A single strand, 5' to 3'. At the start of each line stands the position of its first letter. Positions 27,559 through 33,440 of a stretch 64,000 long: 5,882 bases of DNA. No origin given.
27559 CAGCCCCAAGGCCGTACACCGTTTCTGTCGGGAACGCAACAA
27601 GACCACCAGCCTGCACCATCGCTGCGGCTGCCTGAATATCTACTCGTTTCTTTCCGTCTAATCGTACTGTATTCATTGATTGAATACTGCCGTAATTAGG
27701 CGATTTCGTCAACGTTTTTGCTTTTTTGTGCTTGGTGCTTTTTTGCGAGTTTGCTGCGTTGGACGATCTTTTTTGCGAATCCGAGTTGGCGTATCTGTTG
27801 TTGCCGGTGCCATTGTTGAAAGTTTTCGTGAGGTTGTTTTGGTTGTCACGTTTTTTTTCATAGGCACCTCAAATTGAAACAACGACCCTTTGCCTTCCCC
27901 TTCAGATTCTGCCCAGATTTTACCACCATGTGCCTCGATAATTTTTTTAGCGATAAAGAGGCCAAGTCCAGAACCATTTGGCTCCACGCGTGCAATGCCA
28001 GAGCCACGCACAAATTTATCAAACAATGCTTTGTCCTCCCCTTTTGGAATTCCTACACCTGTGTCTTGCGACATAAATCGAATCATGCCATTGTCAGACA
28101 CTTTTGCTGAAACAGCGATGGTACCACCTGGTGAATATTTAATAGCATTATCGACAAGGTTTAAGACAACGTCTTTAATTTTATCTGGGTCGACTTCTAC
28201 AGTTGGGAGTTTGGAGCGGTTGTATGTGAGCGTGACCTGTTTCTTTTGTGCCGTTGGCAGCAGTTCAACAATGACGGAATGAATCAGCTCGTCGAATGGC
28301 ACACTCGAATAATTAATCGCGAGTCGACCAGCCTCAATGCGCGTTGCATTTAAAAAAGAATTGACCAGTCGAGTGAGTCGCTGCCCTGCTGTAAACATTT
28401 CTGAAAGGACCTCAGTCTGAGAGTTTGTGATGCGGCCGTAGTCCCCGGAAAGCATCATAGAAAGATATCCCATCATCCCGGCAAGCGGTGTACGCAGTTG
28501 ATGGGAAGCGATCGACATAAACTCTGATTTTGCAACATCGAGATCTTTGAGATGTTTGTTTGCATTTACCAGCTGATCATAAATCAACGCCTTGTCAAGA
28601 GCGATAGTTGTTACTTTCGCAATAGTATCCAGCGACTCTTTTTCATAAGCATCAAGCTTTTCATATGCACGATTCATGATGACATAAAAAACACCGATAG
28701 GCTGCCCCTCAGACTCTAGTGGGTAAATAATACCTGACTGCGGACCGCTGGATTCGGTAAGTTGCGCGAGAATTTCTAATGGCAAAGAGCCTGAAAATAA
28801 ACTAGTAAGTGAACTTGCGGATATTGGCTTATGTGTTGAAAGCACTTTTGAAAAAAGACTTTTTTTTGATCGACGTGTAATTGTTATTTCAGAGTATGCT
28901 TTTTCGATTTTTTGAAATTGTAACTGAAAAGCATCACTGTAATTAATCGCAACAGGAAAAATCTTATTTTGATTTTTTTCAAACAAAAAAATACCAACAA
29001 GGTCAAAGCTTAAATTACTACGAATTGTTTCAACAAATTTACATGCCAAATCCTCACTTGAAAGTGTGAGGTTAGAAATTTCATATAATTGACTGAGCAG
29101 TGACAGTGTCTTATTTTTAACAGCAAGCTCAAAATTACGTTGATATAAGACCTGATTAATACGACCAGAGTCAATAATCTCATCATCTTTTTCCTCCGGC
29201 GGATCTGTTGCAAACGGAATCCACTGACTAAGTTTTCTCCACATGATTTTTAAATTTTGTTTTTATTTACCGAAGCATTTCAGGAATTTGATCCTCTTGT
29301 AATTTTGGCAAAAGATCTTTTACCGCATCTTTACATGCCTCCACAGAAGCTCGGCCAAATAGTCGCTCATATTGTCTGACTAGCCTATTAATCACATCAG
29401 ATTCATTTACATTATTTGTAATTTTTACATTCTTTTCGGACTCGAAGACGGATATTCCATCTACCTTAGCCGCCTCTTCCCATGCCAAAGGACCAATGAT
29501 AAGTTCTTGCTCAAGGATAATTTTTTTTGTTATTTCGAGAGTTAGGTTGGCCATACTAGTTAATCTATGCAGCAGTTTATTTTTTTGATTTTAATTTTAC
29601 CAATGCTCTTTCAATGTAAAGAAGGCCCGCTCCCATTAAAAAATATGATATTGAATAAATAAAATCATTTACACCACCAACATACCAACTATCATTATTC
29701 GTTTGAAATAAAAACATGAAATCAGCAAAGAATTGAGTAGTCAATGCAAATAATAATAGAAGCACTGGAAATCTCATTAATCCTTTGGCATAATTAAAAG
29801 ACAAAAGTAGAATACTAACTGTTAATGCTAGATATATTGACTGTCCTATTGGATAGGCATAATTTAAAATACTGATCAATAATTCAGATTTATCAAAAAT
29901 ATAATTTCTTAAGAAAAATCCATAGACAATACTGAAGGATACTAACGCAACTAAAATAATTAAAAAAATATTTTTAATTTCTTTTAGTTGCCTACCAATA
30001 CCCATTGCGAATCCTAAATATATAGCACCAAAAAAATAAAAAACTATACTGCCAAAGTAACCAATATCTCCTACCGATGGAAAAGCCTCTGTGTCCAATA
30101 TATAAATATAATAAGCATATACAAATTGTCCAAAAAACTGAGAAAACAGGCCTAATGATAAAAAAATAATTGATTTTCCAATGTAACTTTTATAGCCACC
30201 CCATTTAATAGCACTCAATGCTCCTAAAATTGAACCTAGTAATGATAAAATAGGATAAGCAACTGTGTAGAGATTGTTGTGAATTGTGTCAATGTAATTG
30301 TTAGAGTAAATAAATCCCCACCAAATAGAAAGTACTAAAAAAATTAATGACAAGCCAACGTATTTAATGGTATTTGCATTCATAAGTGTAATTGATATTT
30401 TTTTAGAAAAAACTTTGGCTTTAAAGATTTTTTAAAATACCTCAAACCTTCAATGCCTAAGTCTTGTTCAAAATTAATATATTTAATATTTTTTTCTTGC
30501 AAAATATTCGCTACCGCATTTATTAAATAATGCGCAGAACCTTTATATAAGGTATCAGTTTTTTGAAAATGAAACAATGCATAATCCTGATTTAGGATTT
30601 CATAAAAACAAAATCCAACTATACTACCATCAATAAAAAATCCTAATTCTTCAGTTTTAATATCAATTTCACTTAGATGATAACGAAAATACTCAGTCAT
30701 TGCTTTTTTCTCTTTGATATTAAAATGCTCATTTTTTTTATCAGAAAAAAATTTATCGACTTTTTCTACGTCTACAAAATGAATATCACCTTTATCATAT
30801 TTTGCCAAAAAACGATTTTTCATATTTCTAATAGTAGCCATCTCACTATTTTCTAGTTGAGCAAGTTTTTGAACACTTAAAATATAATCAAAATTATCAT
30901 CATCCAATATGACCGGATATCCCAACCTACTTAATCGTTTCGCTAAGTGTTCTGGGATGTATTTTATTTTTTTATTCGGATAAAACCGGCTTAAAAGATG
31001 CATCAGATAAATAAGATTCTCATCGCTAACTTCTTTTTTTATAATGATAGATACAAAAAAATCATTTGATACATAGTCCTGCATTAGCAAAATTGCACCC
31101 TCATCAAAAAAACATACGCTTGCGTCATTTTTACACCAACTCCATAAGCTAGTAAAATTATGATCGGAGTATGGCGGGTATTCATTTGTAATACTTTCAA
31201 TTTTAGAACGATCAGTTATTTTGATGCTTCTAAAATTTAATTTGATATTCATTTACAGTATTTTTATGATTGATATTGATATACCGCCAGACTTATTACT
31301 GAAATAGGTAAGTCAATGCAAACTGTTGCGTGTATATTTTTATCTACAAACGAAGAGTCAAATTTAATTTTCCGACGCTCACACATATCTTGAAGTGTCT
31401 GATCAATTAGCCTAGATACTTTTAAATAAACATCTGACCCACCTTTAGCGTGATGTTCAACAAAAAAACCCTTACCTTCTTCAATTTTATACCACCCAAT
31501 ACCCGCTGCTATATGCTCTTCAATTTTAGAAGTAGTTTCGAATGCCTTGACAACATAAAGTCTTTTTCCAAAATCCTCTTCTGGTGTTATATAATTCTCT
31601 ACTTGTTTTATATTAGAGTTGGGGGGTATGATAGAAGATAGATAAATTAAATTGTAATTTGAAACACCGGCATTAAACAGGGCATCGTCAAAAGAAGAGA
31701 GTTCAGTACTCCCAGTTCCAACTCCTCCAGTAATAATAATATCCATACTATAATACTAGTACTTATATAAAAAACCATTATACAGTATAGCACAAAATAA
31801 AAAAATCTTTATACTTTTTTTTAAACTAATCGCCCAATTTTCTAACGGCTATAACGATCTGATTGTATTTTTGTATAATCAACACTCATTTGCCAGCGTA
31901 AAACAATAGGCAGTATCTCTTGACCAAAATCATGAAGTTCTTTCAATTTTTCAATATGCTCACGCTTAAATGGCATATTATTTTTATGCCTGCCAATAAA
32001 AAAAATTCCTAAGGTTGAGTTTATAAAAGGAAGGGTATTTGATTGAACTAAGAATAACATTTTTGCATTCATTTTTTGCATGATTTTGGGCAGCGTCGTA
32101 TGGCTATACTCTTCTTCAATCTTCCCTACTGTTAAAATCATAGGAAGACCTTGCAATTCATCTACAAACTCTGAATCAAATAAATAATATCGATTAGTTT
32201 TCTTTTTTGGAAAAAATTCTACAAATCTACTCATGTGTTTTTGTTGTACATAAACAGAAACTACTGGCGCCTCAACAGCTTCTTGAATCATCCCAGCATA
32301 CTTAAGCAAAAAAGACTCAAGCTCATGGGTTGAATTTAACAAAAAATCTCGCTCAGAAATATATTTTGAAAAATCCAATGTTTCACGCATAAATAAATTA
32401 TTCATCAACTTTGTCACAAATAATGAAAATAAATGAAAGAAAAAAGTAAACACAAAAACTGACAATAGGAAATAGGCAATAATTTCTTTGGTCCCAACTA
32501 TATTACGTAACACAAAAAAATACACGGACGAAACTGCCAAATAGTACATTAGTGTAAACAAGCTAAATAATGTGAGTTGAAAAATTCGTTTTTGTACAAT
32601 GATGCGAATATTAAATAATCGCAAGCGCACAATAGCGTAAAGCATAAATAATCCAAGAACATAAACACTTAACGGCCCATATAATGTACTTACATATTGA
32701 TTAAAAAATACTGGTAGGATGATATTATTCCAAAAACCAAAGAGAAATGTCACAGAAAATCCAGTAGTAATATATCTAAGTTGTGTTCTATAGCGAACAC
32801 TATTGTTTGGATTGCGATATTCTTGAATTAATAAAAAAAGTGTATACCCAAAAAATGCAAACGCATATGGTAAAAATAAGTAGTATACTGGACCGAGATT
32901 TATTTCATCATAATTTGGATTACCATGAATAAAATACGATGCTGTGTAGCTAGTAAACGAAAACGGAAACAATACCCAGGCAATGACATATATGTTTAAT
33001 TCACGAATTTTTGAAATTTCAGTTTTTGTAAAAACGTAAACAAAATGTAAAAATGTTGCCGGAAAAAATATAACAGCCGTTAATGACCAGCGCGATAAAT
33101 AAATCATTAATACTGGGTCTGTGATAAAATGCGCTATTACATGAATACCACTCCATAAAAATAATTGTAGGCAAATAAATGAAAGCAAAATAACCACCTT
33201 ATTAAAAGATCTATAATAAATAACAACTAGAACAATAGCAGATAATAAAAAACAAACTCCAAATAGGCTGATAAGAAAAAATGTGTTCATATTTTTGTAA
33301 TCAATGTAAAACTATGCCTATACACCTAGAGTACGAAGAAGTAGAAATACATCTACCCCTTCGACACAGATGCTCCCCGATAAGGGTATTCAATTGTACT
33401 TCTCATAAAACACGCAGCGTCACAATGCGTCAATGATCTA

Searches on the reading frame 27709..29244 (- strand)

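Call 111: search_protein_families(library=pfam, proteins=[window:27709-29244:-], max_evalue=0.001)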
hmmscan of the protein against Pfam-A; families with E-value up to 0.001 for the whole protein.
window:27709-29244:- (511 aa): 3 families
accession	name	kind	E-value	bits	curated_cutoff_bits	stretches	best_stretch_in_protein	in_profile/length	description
PF02518.31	HATPase_c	-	6.2e-25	88.2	26.4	1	352-463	2-110/111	Histidine kinase-, DNA gyrase B-, and HSP90-like ATPase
PF00512.31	HisKA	-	2.4e-15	56.7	26.9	1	238-306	1-66/66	His Kinase A (phospho-acceptor) domain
PF01590.32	GAF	-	0.00013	22.9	22.4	1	64-216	3-133/133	GAF domain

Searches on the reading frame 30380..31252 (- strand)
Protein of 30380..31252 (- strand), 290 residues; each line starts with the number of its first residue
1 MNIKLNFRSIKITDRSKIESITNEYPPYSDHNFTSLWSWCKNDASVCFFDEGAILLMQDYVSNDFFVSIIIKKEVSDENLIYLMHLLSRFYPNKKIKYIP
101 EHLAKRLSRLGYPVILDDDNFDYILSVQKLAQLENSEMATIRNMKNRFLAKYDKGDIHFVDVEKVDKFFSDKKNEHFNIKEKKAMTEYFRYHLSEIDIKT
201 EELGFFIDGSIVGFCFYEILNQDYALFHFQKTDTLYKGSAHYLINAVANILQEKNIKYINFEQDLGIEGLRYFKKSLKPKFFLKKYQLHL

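Call 111: search_protein_families(library=pfam, proteins=[window:30380-31252:-], max_evalue=0.001)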
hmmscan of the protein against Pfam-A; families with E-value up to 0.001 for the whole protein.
window:30380-31252:- (290 aa): 1 family
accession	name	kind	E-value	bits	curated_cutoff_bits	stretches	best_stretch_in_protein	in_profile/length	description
PF09924.15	LPG_synthase_C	-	2.8e-18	66.5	27.5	1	29-286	8-295/298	Phosphatidylglycerol lysyltransferase, C-terminal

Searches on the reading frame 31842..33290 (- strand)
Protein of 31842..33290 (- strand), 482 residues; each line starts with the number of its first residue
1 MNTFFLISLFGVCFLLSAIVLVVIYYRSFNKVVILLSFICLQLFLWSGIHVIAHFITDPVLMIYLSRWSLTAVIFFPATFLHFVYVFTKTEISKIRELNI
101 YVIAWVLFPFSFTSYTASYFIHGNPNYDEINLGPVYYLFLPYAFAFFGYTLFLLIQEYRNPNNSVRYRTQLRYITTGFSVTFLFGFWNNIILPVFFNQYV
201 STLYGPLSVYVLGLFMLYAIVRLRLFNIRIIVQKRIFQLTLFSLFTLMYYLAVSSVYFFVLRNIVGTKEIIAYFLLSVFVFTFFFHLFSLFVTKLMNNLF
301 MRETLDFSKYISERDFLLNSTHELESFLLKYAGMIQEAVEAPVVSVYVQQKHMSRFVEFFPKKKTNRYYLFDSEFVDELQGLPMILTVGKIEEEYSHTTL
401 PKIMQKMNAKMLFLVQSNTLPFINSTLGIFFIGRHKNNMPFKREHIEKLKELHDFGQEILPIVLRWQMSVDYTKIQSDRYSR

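Call 111: search_protein_families(library=pfam, proteins=[window:31842-33290:-], max_evalue=0.001)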
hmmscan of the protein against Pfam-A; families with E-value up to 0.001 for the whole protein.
window:31842-33290:- (482 aa): 1 family
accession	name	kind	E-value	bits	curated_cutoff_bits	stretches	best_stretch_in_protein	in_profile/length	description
PF16927.11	HisKA_7TM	-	1.6e-12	48.2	28.6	1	13-228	5-222/224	N-terminal 7TM region of histidine kinase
